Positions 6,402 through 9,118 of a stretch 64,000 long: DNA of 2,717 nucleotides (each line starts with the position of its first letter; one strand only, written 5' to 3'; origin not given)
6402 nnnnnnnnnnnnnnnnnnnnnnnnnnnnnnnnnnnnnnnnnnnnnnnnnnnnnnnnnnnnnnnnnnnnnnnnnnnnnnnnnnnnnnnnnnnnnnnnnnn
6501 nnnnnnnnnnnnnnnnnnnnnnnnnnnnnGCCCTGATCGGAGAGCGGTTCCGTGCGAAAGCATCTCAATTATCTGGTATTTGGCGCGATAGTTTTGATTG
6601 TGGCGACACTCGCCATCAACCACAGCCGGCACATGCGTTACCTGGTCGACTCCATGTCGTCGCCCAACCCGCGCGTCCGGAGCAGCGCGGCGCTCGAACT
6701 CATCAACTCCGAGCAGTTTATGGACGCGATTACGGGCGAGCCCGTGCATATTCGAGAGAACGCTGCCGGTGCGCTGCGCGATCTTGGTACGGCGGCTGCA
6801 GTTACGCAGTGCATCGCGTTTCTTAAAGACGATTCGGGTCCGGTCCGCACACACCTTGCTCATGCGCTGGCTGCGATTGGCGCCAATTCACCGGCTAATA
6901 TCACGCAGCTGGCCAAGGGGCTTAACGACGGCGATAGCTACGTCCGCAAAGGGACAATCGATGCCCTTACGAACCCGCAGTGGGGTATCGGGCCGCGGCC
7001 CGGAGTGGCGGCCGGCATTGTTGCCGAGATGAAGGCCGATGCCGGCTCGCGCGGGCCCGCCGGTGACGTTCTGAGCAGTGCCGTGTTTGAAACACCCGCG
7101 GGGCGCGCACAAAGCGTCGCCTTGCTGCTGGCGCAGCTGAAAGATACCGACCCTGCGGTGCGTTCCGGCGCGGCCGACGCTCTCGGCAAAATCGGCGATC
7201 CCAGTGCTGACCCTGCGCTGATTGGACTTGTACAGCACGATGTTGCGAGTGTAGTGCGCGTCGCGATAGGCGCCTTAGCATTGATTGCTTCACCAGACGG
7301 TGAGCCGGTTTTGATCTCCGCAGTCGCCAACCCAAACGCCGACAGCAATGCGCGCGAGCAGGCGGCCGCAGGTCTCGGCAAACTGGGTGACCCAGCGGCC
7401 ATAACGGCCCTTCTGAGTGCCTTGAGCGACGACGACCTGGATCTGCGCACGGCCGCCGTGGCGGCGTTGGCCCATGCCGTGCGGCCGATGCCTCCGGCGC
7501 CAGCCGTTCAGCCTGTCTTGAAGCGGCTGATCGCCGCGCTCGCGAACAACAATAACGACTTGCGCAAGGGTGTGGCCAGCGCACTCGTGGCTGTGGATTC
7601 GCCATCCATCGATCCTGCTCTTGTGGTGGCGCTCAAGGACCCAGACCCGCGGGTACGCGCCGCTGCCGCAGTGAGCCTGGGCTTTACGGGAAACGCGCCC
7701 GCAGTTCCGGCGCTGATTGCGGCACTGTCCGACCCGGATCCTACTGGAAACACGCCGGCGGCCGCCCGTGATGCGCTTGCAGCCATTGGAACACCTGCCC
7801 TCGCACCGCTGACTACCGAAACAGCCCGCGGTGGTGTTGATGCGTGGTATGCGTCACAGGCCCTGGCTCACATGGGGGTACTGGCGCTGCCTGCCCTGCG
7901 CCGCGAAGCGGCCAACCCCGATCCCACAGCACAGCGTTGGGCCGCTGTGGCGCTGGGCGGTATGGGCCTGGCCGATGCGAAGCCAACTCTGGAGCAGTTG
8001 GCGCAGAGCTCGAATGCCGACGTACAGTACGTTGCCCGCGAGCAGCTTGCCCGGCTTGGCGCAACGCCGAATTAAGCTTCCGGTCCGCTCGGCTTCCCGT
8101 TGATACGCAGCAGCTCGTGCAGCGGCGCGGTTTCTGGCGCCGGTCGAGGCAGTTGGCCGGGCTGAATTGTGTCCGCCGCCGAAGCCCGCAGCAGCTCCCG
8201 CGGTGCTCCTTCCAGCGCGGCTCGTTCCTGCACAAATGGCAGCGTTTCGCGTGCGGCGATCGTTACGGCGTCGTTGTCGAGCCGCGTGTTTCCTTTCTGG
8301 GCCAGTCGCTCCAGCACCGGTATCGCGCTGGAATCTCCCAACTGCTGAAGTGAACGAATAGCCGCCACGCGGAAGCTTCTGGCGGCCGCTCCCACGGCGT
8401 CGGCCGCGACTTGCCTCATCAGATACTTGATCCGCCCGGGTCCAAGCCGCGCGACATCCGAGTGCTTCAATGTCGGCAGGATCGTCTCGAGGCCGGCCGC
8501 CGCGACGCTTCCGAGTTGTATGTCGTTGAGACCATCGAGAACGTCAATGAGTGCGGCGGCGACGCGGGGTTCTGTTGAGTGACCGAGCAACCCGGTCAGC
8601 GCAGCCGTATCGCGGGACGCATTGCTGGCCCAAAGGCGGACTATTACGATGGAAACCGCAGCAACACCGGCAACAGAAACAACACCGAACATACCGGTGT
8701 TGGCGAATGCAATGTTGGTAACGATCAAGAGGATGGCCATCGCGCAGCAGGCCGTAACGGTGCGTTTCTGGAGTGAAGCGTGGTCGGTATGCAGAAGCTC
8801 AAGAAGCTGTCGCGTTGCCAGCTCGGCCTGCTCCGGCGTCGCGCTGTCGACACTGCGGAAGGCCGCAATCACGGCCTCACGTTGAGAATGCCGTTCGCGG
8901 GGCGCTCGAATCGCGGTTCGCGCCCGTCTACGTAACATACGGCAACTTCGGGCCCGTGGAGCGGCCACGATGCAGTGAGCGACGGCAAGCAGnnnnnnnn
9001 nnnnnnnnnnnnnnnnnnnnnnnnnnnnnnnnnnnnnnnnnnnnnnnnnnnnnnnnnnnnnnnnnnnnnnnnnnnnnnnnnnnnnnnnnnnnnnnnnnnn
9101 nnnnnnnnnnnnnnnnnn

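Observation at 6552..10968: A family of four membrane-anchored HEAT-repeat proteins, including a tandem triplication, converging on the FHA-PP2C-kinase operon.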

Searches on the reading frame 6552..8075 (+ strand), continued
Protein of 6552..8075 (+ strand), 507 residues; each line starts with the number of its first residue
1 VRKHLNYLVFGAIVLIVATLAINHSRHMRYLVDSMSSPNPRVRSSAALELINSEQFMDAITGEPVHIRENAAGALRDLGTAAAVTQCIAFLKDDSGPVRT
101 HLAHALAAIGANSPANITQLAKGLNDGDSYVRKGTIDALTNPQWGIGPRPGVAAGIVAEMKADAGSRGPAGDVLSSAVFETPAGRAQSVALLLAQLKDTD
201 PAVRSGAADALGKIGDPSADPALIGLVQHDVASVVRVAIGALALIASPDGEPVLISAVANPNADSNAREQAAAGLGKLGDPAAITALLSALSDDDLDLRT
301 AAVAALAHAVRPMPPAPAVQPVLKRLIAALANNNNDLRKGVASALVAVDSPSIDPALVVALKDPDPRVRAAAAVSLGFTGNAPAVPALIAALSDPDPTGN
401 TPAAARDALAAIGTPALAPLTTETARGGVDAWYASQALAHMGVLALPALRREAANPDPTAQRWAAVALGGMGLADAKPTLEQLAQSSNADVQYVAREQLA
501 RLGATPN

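Call 90: find_encoding_contigs(protein=P0145, flank=7000, max_places=1)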
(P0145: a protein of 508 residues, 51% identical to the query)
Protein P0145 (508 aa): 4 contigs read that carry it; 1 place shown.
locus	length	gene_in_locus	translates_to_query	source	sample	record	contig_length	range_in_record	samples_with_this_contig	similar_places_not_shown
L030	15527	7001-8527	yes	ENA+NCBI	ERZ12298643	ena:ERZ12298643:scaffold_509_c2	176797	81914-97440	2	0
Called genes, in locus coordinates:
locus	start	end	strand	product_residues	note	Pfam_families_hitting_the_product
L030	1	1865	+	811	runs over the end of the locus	PF25168:Beta-prop_WDR36-Utp21_2nd, PF23381:Beta-prop_IFT122_1st, PF24807:WD40_CDC20-Fz, PF24814:WD40_Prp19, PF25172:Beta-prop_WDR3_2nd, PF25173:Beta-prop_WDR3_1st, PF23414:Beta-prop_EML_2, PF25174:Beta-prop_THOC3, +35 more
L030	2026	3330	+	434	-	PF12401:FhaA_N, PF00498:FHA, PF16697:Yop-YscD_cpl, PF00498:FHA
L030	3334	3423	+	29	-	-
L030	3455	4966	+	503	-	PF00481:PP2C, PF13672:PP2C_2, PF07228:SpoIIE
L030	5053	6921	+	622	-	PF00069:Pkinase, PF07714:PK_Tyr_Ser-Thr, PF03109:ABC1 (weak)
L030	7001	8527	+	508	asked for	PF13513:HEAT_EZ (faint), PF03130:HEAT_PBS (faint), PF00514:Arm (faint), PF12717:Cnd1 (faint), PF13646:HEAT_2, PF02985:HEAT (faint), PF13646:HEAT_2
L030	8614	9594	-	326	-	PF07934:OGG_N, PF00730:HhH-GPD (weak)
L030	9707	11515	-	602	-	PF01966:HD, PF13487:HD_5, PF01590:GAF, PF13185:GAF_2, PF13492:GAF_3, PF00990:GGDEF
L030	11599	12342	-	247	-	-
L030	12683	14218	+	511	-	-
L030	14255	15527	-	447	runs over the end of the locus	PF07394:DUF1501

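Call 91: find_encoding_contigs(protein=P0166, flank=7000, max_places=1)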
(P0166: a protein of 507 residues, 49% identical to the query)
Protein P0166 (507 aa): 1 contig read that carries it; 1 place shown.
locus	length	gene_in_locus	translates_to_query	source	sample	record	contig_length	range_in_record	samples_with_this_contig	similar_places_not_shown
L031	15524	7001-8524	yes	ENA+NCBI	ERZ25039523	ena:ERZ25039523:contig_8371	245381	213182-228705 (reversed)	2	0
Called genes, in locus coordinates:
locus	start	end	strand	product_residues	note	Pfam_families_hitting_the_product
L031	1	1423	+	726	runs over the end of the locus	PF00561:Abhydrolase_1, PF12146:Hydrolase_4, PF12697:Abhydrolase_6, PF09924:LPG_synthase_C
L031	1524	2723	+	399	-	PF00089:Trypsin, PF13365:Trypsin_2, PF00595:PDZ, PF13180:PDZ_2, PF17820:PDZ_6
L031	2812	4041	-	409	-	PF00892:EamA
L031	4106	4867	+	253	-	PF00857:Isochorismatase (faint)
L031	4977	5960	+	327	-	PF01408:GFO_IDH_MocA, PF22725:GFO_IDH_MocA_C3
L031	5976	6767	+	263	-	PF01261:AP_endonuc_2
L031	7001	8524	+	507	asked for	PF01347:TPR_Vitellogenin (faint), PF13513:HEAT_EZ (faint), PF01602:Adaptin_N (faint), PF02985:HEAT (faint), PF13646:HEAT_2, PF21581:SCD (faint), PF00514:Arm (faint), PF13646:HEAT_2, +6 more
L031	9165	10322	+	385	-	PF00438:S-AdoMet_synt_N, PF02772:S-AdoMet_synt_M, PF02773:S-AdoMet_synt_C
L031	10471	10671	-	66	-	-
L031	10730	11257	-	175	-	-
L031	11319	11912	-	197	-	PF05685:Uma2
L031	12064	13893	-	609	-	-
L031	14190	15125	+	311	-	PF00685:Sulfotransfer_1 (weak), PF13469:Sulfotransfer_3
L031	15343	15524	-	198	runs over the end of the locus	-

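Call 92: find_encoding_contigs(protein=P0199, flank=7000, max_places=1)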
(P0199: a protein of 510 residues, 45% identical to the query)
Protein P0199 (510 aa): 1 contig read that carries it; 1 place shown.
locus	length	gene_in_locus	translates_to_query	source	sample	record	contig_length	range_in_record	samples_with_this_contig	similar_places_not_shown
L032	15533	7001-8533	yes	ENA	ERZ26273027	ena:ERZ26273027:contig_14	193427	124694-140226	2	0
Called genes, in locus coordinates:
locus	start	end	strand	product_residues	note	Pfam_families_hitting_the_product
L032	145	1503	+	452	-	PF12401:FhaA_N, PF16697:Yop-YscD_cpl, PF00498:FHA, PF16697:Yop-YscD_cpl, PF00498:FHA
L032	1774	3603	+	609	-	PF00481:PP2C, PF13672:PP2C_2, PF07228:SpoIIE (weak)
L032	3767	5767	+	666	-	PF00069:Pkinase, PF07714:PK_Tyr_Ser-Thr, PF14531:Kinase-like (weak), PF03109:ABC1 (weak)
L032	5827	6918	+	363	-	PF10094:DUF2332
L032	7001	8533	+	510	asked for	PF11838:ERAP1_C (faint), PF13646:HEAT_2, PF00514:Arm (faint), PF03130:HEAT_PBS (faint), PF13513:HEAT_EZ (faint), PF02985:HEAT (faint), PF12717:Cnd1 (faint), PF13646:HEAT_2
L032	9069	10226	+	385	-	PF00438:S-AdoMet_synt_N, PF02772:S-AdoMet_synt_M, PF02773:S-AdoMet_synt_C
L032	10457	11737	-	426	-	PF09865:DUF2092, PF03548:LolA (faint), PF00578:AhpC-TSA, PF08534:Redoxin, PF00085:Thioredoxin, PF13098:Thioredoxin_2 (weak), PF13905:Thioredoxin_8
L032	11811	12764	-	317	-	PF09865:DUF2092 (faint)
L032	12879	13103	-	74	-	-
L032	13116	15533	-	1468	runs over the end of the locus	-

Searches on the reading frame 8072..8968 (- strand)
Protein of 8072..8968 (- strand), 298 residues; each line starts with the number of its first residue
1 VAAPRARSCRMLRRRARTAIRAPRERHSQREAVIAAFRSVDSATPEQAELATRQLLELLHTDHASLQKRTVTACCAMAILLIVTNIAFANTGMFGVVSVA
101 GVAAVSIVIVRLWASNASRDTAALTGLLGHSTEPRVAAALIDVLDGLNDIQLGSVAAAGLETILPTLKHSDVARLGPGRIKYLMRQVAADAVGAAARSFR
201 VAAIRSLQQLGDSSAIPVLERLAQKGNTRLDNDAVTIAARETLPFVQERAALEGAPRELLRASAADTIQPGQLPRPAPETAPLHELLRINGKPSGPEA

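Call 7: search_protein_families(library=pfam, proteins=[window:8072-8968:-], max_evalue=0.1)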
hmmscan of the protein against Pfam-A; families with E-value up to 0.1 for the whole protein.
window:8072-8968:- (298 aa): 2 families
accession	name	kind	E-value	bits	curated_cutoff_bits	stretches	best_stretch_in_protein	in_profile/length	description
PF03130.22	HEAT_PBS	-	1.9e-05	25.2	20.9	1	200-223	2-25/27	PBS lyase HEAT-like repeat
PF13646.12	HEAT_2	-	0.0035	18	27.7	1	194-231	42-79/88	HEAT repeats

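Call 50: search_protein_families(library=ncbifam, proteins=[window:8072-8968:-], max_evalue=0.01)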
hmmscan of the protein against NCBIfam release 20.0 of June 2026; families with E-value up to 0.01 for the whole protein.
window:8072-8968:- (298 aa): 0 families

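Call 51: search_protein_families(library=padloc, proteins=[window:8072-8968:-], max_evalue=0.01)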
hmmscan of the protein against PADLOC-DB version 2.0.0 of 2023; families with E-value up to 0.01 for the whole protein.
window:8072-8968:- (298 aa): 0 families
